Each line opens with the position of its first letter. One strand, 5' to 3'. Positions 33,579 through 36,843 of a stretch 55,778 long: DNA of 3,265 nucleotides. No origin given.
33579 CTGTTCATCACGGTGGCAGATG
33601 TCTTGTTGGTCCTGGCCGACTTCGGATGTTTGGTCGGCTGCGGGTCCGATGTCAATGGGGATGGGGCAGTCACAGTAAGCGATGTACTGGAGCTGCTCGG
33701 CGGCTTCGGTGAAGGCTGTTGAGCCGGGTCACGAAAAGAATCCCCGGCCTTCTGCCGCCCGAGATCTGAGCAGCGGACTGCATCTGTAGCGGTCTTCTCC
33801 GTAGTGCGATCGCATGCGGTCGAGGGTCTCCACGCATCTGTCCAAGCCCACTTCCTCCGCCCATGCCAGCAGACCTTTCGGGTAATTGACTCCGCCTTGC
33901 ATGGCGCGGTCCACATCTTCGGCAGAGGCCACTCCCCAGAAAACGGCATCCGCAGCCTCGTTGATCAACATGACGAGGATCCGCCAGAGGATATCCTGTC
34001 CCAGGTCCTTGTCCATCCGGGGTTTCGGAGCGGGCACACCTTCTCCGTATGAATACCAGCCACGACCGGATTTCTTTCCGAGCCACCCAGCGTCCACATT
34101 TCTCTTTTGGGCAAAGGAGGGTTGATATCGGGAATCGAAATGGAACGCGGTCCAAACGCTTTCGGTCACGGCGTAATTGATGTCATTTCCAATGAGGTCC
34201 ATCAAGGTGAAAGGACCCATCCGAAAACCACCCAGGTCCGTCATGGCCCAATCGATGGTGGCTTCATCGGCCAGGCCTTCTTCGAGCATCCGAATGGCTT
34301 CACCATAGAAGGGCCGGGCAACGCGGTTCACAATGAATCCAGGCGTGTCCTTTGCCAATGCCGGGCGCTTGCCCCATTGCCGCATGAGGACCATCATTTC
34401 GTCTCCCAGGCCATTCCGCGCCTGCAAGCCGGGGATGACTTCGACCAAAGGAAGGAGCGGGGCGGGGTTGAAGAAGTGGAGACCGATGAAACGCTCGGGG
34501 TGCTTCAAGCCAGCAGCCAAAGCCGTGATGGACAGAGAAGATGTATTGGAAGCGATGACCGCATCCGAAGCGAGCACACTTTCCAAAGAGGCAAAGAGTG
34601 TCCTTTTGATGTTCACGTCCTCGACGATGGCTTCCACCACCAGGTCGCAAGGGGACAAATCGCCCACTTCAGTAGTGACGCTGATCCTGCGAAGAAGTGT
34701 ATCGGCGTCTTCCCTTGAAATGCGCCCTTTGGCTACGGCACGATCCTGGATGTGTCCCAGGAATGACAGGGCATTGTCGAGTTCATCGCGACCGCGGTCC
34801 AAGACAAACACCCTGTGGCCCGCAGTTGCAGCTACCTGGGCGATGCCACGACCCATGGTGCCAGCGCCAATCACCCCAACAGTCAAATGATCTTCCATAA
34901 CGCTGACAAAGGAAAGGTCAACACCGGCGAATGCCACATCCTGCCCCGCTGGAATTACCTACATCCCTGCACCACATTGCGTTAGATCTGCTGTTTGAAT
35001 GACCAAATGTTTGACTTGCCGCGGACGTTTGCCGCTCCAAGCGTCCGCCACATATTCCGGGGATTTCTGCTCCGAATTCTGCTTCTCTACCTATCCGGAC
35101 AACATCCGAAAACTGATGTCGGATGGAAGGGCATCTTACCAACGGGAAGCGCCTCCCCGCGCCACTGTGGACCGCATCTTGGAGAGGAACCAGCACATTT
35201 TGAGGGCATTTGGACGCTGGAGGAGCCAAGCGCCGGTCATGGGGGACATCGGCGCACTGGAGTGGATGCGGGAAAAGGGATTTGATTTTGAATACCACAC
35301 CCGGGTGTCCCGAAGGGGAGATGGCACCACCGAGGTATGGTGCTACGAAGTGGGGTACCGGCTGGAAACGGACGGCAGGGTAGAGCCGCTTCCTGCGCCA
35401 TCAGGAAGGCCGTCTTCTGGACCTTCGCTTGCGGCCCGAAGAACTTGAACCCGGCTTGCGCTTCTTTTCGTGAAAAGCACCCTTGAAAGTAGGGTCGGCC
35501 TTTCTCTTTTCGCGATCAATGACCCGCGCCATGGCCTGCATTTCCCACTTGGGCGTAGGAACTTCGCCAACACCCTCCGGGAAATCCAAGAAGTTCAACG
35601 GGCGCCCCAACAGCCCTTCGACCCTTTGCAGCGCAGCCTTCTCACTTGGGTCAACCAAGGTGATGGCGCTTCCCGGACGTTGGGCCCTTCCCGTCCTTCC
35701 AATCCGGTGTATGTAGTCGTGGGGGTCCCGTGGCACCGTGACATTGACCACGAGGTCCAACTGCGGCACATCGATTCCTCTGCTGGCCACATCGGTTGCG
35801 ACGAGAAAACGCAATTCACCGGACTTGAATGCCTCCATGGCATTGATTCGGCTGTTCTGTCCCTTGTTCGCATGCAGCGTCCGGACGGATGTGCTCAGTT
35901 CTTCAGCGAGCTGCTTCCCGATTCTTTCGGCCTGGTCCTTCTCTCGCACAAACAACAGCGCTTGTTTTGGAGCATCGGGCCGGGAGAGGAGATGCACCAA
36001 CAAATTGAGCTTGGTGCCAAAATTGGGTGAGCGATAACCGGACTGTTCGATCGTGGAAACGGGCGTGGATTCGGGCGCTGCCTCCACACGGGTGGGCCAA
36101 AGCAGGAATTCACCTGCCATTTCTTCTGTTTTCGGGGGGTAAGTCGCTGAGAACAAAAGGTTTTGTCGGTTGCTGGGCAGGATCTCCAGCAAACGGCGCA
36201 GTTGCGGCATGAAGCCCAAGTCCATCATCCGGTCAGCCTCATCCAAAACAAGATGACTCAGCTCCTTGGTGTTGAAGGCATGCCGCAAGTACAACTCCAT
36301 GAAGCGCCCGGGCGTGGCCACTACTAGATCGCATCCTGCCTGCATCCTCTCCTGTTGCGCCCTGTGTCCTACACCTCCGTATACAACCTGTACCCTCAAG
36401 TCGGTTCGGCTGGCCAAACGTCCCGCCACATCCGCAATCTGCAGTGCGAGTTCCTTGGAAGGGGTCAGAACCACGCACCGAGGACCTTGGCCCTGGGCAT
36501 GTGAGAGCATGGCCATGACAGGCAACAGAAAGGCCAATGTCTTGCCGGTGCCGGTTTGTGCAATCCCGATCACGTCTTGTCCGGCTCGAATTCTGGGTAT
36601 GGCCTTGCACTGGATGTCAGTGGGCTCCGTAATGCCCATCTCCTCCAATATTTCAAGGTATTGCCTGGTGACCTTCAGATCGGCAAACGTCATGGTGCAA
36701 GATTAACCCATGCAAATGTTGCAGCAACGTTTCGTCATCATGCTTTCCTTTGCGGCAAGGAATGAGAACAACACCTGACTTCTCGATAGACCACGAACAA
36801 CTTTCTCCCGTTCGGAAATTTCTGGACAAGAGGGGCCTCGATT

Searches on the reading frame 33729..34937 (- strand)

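Call 18: search_protein_families(library=pfam, proteins=[window:33729-34937:-], max_evalue=0.01)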
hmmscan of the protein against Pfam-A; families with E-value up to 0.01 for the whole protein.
window:33729-34937:- (402 aa): 7 families
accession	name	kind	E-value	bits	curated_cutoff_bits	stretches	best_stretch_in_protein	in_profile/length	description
PF02737.24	3HCDH_N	-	1.1e-57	195.3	22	1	19-197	1-179/180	3-hydroxyacyl-CoA dehydrogenase, NAD binding domain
PF00725.27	3HCDH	-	5.6e-46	155.4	22.1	2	200-297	1-97/97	3-hydroxyacyl-CoA dehydrogenase, C-terminal domain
PF03446.21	NAD_binding_2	-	1.6e-05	25.4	21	1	19-59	1-41/161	NAD binding domain of 6-phosphogluconate dehydrogenase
PF03807.23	F420_oxidored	-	0.00012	23.1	21.6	1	19-57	1-41/94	NADP oxidoreductase coenzyme F420-dependent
PF02826.25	2-Hacid_dh_C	-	0.0013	18.6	25.1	1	17-52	36-71/178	D-isomer specific 2-hydroxyacid dehydrogenase, NAD binding domain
PF01266.30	DAO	-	0.0052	16.8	27.9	0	20-50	2-32/353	FAD dependent oxidoreductase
PF22660.2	RS_preATP-grasp-like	-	0.0057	17.4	27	0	19-49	3-33/98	Ribonucleotide synthetase preATP-grasp domain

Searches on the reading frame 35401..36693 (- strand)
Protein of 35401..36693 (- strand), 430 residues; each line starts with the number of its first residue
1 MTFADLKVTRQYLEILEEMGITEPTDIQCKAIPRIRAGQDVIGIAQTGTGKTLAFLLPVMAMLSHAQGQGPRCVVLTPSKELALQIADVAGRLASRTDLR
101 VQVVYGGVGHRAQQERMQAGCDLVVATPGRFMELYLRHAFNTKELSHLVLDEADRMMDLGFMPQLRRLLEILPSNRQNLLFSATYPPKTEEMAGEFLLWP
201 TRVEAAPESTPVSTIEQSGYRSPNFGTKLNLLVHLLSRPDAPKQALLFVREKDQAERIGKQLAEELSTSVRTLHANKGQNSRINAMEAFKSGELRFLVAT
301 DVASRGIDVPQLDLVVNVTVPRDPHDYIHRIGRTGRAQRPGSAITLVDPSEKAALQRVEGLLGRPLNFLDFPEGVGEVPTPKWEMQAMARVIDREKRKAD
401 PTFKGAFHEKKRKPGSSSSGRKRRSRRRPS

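Call 18: search_protein_families(library=pfam, proteins=[window:35401-36693:-], max_evalue=0.01)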
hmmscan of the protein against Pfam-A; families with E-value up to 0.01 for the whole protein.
window:35401-36693:- (430 aa): 7 families
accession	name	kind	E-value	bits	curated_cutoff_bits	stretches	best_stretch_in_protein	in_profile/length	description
PF00270.35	DEAD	-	5.5e-46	156.8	26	1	25-190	1-165/167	DEAD/DEAH box helicase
PF00271.37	Helicase_C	-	4.8e-30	104.5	23.5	1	228-337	2-109/110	Helicase conserved C-terminal domain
PF04851.21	ResIII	-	8e-06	26.3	22.5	1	39-185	24-162/164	Type III restriction enzyme, res subunit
PF02562.22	PhoH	-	0.0011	19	27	1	23-119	4-98/205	PhoH-like protein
PF07517.20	SecA_DEAD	-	0.0015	18.3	24.6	1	45-145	97-191/290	SecA DEAD-like domain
PF13307.12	Helicase_C_2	-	0.0017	18.8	25.3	1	242-325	9-98/170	Helicase C-terminal domain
PF13401.12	AAA_22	-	0.0045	17.7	27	0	44-176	11-113/130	AAA domain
